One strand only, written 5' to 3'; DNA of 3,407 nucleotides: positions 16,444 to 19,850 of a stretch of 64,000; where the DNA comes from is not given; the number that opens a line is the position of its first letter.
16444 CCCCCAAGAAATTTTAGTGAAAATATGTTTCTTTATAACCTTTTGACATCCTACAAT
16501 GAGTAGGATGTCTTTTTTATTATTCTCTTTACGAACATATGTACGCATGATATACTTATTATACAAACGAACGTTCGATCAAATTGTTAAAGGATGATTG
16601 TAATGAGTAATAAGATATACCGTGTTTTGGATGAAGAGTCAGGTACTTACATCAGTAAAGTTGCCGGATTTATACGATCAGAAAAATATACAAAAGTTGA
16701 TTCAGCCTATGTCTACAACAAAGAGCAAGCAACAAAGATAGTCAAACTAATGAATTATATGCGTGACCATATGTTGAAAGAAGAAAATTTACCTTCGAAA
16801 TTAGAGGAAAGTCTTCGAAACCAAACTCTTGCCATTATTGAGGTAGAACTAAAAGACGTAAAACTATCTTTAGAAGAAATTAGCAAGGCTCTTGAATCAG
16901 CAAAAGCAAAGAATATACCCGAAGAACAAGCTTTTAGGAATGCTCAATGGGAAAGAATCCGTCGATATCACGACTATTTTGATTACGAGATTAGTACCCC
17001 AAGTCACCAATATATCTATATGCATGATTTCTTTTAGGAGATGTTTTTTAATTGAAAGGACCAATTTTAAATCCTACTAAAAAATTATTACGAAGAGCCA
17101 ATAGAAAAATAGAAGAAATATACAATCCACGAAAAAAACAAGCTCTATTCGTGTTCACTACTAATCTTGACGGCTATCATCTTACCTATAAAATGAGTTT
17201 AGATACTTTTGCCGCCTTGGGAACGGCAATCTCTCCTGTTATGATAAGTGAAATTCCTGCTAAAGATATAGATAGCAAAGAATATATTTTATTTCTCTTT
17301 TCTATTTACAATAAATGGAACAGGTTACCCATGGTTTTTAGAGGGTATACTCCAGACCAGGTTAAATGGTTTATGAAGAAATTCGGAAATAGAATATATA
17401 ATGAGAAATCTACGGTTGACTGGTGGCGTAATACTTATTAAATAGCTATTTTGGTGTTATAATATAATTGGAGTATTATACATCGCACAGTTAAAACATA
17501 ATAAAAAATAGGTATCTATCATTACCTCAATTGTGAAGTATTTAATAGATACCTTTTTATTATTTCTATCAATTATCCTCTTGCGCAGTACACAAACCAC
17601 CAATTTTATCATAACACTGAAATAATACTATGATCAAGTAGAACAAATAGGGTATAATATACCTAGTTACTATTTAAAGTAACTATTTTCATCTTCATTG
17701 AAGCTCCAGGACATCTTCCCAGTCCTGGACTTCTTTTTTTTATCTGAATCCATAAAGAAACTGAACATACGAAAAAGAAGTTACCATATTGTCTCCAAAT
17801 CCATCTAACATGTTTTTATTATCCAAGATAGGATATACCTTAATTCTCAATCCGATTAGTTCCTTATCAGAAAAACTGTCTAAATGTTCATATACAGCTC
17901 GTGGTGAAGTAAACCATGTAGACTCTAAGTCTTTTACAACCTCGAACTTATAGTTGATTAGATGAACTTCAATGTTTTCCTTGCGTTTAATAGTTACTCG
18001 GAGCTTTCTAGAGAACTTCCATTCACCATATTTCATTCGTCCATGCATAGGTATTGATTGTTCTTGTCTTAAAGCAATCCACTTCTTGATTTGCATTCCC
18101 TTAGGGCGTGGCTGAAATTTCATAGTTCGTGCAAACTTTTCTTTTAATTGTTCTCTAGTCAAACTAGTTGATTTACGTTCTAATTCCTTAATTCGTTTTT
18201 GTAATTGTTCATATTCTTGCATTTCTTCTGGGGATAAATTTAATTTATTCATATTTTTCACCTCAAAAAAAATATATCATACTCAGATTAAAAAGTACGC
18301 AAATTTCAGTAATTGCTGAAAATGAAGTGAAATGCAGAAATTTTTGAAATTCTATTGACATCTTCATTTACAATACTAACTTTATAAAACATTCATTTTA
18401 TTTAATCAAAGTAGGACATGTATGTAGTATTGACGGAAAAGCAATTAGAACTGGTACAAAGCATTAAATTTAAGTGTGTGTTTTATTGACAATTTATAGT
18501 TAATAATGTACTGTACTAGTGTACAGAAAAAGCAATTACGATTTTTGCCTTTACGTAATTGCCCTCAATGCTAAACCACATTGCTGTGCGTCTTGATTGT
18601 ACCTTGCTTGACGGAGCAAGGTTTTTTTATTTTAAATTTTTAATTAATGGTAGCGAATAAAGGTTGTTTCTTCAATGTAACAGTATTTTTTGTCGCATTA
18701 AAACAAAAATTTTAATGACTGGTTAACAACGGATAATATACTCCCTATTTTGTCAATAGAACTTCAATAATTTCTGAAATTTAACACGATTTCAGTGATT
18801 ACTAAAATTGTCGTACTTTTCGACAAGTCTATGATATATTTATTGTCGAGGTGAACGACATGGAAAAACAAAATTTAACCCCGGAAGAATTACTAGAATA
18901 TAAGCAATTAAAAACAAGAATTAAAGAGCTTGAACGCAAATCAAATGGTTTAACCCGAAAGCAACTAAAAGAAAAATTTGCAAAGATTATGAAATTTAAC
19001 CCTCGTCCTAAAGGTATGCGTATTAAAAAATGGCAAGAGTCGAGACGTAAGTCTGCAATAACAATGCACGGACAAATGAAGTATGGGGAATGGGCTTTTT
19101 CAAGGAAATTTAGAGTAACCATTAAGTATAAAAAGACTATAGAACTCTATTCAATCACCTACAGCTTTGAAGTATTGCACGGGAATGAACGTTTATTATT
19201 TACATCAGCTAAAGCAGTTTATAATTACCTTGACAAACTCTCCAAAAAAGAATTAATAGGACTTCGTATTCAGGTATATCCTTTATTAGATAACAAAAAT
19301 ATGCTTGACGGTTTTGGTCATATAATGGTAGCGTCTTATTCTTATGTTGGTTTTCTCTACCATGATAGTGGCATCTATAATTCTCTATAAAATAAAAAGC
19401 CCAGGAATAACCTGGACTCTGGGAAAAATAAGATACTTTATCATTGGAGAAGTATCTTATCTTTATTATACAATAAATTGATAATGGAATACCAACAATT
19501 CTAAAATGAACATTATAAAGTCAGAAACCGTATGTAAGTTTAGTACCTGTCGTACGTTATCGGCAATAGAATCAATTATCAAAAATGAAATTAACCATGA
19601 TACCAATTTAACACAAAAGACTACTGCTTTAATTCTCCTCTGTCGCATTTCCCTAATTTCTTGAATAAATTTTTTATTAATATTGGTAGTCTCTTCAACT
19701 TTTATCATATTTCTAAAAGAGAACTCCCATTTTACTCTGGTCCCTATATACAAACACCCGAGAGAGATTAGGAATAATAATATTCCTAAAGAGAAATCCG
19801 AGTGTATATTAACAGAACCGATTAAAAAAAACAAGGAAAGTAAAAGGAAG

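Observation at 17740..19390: Large inverted duplication: two divergent paralogous genes flanking an sRNA-like cassette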

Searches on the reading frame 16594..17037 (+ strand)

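Call 44: search_protein_families(library=pfam, proteins=[window:16594-17037:+], max_evalue=0.1)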
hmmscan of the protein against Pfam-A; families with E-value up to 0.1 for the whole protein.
window:16594-17037:+ (147 aa): 2 families
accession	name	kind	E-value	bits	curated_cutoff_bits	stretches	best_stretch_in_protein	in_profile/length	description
PF03755.18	YicC-like_N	-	0.069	14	25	1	22-107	60-139/156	Endoribonuclease YicC-like, N-terminal region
PF01145.31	Band_7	-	0.085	13.3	23.6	1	64-118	120-173/176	SPFH domain / Band 7 family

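Call 66: search_protein_families(library=padloc, proteins=[window:16594-17037:+], max_evalue=1)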
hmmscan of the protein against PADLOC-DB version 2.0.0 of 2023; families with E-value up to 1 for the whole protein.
window:16594-17037:+ (147 aa): 1 family
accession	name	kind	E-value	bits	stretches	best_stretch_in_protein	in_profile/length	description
PDLC01533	Cas3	-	0.0047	13.3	1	20-99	345-424/897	CAS-I; effector_G3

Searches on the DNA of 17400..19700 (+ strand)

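Call 7: search_dna_similar(query=window:17400-19700:+, collection=phages, mode=near, max_rows=30)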
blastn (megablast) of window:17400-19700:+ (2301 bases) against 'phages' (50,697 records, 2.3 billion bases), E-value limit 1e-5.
No match.

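Call 21: search_rna_families(source=window, start=18250, end=18870, threshold=evalue, max_evalue=10)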
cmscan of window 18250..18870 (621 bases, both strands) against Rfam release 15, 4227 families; matches with E-value up to 10: 10.
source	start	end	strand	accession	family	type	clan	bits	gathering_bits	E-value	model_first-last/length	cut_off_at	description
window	18521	18632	+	RF00034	RprA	Gene; sRNA;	-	25.2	70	1.6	1-108/108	no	RprA RNA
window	18383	18467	+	RF04323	Pestivirus-3UTR-SLIV-SLII-BVDV-1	Gene; sRNA;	CL00151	21.1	90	5.8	1-128/128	no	Pestivirus 3' UTR SLIV and SLII bovine viral diarrhea virus (BVDV-1)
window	18376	18420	+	RF02733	ToxT_thermometer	Cis-reg; thermoregulator;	-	18.6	81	3.1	1-71/71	no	ToxT 5' UTR thermometer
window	18565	18668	-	RF02920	Fusobacteriales-1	Cis-reg;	-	18.6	52.1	5.3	1-113/113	no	Fusobacteriales-1 RNA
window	18303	18336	-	RF02888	BtsR1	Gene; sRNA;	-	18.1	66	0.58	1-51/51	no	Bacillus sRNA 1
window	18303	18350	-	RF01332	CRISPR-DR19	Gene; CRISPR;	-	16.9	40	4.6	1-37/37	no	CRISPR RNA direct repeat element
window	18602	18646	+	RF01581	RUF6-5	Gene; sRNA;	-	14.5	70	6.4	1-156/156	no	Plasmodium RNA of unknown function RUF6-5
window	18299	18353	+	RF00791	mir-357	Gene; miRNA;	-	14.1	49.4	8.3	1-72/72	no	mir-357 microRNA precursor family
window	18554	18626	+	RF02701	PsrR1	Gene; sRNA;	-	13.8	42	9.5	1-79/79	no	Photosynthesis regulatory RNA1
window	18304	18360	+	RF00612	SNORD75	Gene; snRNA; snoRNA; CD-box;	-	12.8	50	5.2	1-62/62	no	Small nucleolar RNA SNORD75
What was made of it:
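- On Any described RNA family (Rfam 15): The best permissive hit is RprA, 25.2 bits against a gathering score of 70, E 1.6 (call 21).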

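Call 84: build_rna_model(alignment_id=A3)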
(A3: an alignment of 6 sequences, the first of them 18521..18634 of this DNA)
Model R1 built from alignment A3 (6 sequences, 137 columns); structure: RNAalifold consensus.
model positions 111; base pairs 28; branch points 2; effective number of sequences 1.1; information 0.591 bits per position. Calibrated on 0.2 Mb of random sequence (short: E-values are rough).
structure used (alignment columns):
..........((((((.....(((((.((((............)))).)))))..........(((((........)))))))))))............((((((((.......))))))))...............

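Call 85: search_with_rna_model(model_id=R1, sources=[window, L001, L002, L003, L004, L005, L006, L007, L008, L009, L010, L011, L015, L016, L017, L018, L019, L020, L021, L022, L023, L102, L105, L125, L126, L127, L162, L163, L165, L166, L168], max_evalue=1)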
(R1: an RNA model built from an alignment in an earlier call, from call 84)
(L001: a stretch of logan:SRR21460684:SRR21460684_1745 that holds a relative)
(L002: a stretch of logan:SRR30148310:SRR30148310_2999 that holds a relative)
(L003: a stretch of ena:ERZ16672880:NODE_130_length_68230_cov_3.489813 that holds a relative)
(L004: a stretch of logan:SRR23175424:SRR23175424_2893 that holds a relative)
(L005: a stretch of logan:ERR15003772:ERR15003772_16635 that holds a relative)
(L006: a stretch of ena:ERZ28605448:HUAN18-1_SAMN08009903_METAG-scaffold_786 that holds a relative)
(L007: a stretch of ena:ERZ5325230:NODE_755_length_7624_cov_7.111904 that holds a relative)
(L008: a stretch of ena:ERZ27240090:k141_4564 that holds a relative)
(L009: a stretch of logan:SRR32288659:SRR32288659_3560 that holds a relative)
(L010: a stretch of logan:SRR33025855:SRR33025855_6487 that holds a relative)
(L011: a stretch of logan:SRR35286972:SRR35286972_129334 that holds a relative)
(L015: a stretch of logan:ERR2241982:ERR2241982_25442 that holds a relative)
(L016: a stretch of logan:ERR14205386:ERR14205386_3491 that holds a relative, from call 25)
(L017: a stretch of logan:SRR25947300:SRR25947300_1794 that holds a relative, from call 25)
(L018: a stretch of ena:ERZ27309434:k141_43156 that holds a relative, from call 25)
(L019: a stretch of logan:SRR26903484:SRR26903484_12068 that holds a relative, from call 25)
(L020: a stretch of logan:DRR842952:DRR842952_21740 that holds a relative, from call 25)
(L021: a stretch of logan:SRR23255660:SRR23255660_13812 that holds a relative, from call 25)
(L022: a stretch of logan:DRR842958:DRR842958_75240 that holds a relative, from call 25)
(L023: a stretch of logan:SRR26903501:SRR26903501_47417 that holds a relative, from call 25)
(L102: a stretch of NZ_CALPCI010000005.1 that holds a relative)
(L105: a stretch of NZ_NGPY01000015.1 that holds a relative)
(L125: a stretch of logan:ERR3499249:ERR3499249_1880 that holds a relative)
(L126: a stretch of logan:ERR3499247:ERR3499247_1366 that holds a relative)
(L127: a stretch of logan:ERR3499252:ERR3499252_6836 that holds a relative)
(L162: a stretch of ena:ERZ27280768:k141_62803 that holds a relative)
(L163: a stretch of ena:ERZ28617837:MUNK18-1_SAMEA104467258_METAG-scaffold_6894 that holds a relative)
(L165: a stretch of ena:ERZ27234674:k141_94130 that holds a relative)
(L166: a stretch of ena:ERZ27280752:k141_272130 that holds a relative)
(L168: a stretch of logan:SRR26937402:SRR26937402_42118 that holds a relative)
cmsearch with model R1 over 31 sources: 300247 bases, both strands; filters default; matches with E-value up to 1: 15.
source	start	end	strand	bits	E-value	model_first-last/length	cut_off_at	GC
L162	3219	3330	-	128.2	9.4e-24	1-111/111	no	0.42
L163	2180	2291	-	128.2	9.4e-24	1-111/111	no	0.42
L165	3219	3330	-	128.2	9.4e-24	1-111/111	no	0.42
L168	1026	1137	-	126.1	2.6e-23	1-111/111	no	0.44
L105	5812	5926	+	124.8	4.7e-23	1-111/111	no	0.39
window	18521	18635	+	122.7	1.3e-22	1-111/111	no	0.37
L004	4662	4776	+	122.7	1.3e-22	1-111/111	no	0.37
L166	3223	3338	-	122.4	1.5e-22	1-111/111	no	0.4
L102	4152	4266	+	97.4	2e-17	1-111/111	no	0.37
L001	7655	7789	-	32.6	0.00039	1-111/111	no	0.37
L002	7655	7789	-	32.6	0.00039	1-111/111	no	0.37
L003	2934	3068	-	32.6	0.00039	1-111/111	no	0.37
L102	4100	4199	-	20.1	0.14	1-111/111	no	0.32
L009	9289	9353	-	19.8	0.17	1-111/111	no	0.31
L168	1091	1166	+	18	0.38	1-111/111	no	0.34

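Call 86: search_with_rna_model(model_id=R1, source=L001, start=7500, end=7900, max_evalue=1, show_alignments=1)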
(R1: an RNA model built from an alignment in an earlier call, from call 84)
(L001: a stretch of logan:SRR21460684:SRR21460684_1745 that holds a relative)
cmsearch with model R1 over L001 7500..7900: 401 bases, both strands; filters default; matches with E-value up to 1: 1.
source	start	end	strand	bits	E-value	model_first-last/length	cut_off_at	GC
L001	7655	7789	-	32.6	5.2e-07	1-111/111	no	0.37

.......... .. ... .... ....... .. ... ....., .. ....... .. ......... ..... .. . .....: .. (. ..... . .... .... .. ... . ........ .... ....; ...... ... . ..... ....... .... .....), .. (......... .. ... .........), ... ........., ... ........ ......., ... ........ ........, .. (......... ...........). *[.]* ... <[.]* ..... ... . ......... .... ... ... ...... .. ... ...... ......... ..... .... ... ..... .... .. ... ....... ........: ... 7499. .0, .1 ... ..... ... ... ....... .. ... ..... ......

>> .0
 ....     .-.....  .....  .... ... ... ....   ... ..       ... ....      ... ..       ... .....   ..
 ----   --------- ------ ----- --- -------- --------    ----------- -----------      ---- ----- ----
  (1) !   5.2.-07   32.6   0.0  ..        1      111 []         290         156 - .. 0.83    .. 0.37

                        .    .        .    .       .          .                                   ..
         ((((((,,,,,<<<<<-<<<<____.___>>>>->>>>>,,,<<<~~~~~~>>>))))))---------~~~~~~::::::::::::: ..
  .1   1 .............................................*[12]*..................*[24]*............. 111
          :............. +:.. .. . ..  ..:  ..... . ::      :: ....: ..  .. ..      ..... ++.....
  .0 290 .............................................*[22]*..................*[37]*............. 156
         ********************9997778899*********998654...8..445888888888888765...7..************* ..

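Call 100: search_with_rna_model(model_id=R1, sources=[window, L102, L105, L162, L166, L168, L001], max_evalue=0.001, make_alignment=true)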
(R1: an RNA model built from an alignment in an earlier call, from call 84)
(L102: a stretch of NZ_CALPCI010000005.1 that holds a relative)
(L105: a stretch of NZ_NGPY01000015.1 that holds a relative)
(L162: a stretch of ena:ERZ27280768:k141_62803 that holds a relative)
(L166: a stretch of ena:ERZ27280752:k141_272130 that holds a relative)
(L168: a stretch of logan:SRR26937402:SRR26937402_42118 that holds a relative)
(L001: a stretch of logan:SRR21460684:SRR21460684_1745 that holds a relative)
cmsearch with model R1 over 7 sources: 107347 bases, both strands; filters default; matches with E-value up to 0.001: 7.
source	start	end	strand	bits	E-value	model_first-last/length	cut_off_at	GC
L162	3219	3330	-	128.2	3.3e-24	1-111/111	no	0.42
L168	1026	1137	-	126.1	9.2e-24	1-111/111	no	0.44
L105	5812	5926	+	124.8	1.7e-23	1-111/111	no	0.39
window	18521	18635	+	122.7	4.7e-23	1-111/111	no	0.37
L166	3223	3338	-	122.4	5.4e-23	1-111/111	no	0.4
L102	4152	4266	+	97.4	7.2e-18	1-111/111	no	0.37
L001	7655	7789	-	32.6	0.00014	1-111/111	no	0.37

Alignment A5: 7 matches aligned to the model, 184 columns, each read 5' to 3' on its own strand. Consensus structure (alignment columns), stored with it:
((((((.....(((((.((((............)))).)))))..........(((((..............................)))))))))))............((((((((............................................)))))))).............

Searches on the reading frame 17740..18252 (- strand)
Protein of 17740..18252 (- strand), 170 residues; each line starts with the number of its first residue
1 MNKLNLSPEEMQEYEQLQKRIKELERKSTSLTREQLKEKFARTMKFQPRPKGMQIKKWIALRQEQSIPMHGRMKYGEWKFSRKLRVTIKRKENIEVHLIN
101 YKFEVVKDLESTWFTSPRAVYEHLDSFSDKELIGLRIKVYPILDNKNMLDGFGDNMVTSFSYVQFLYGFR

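Call 8: search_protein_families(library=pfam, proteins=[window:17740-18252:-], max_evalue=1)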
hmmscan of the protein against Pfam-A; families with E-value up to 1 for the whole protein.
window:17740-18252:- (170 aa): 1 family
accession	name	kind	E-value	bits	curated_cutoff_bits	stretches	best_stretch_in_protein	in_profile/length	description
PF16326.10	ABC_tran_CTD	-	0.051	14.2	32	1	6-36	2-32/69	ABC transporter C-terminal domain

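Call 9: search_protein_families(library=phrogs, proteins=[window:17740-18252:-], max_evalue=1)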
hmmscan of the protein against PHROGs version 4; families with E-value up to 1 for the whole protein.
window:17740-18252:- (170 aa): 4 families
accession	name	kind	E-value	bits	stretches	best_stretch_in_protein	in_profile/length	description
phrog_250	-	unknown function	0.043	14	1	13-60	174-222/367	-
phrog_1138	-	unknown function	0.14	13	1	11-47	146-181/228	-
phrog_29832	-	unknown function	0.21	12.7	0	16-31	10-25/75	-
phrog_5915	-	unknown function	0.28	11.8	1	14-27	9-22/53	-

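Call 25: find_encoding_contigs(protein=window:17740-18252:-, flank=6000, max_places=8)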
Protein window:17740-18252:- (170 aa): 22 contigs read that carry it; 8 places shown.
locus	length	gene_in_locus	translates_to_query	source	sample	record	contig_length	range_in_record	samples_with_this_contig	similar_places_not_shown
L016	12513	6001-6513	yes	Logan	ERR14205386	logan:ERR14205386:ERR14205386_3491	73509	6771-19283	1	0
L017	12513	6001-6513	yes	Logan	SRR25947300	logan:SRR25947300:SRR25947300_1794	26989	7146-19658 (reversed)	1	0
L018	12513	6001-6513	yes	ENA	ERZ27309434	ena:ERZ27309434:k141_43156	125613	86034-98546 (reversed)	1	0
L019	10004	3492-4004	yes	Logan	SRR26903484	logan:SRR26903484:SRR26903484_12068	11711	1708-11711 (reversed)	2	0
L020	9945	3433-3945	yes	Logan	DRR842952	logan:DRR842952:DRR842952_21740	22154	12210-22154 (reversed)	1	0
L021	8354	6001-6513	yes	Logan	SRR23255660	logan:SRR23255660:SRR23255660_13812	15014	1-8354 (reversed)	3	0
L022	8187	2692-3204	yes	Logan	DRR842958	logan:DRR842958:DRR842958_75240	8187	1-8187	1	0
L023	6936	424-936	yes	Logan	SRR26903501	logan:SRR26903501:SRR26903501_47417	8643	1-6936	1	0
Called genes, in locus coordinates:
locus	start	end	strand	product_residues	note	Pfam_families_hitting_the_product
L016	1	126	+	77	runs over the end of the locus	-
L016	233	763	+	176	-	-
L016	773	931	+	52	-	-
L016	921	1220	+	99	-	-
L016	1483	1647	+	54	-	-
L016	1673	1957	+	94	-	PF21825:Sequestin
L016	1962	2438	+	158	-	PF05014:Nuc_deoxyrib_tr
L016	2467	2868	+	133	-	-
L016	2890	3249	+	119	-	-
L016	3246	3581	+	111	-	-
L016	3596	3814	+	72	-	-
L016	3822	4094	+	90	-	-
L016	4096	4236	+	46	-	-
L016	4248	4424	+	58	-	-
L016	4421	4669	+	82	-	-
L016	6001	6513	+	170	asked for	-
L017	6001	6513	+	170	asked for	-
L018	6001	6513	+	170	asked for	-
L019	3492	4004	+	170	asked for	-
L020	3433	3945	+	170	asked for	-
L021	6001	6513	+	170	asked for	-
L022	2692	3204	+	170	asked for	-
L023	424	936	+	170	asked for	-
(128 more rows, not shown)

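Call 66: search_protein_families(library=padloc, proteins=[window:17740-18252:-], max_evalue=1)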
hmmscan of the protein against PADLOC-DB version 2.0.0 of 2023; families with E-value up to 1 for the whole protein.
window:17740-18252:- (170 aa): 0 families

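Call 67: search_protein_families(library=ncbifam, proteins=[window:17740-18252:-], max_evalue=1)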
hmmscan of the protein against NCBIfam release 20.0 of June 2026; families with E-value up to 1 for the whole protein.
window:17740-18252:- (170 aa): 2 families
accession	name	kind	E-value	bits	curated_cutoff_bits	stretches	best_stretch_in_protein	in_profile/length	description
NF041541.1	fosBx1_fam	exception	0.016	15.6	290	1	57-119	45-111/138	FosBx1 family fosfomycin resistance bacillithiol transferase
NF006742.0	PRK09270.1-1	equivalog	0.081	12.2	402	1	61-119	73-131/237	nucleoside/nucleotide kinase family protein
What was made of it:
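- On Any described protein family or fold, for A and B: Pfam, PHROGs, PADLOC and NCBIfam gave nothing significant (calls 8, 9, 66, 67).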
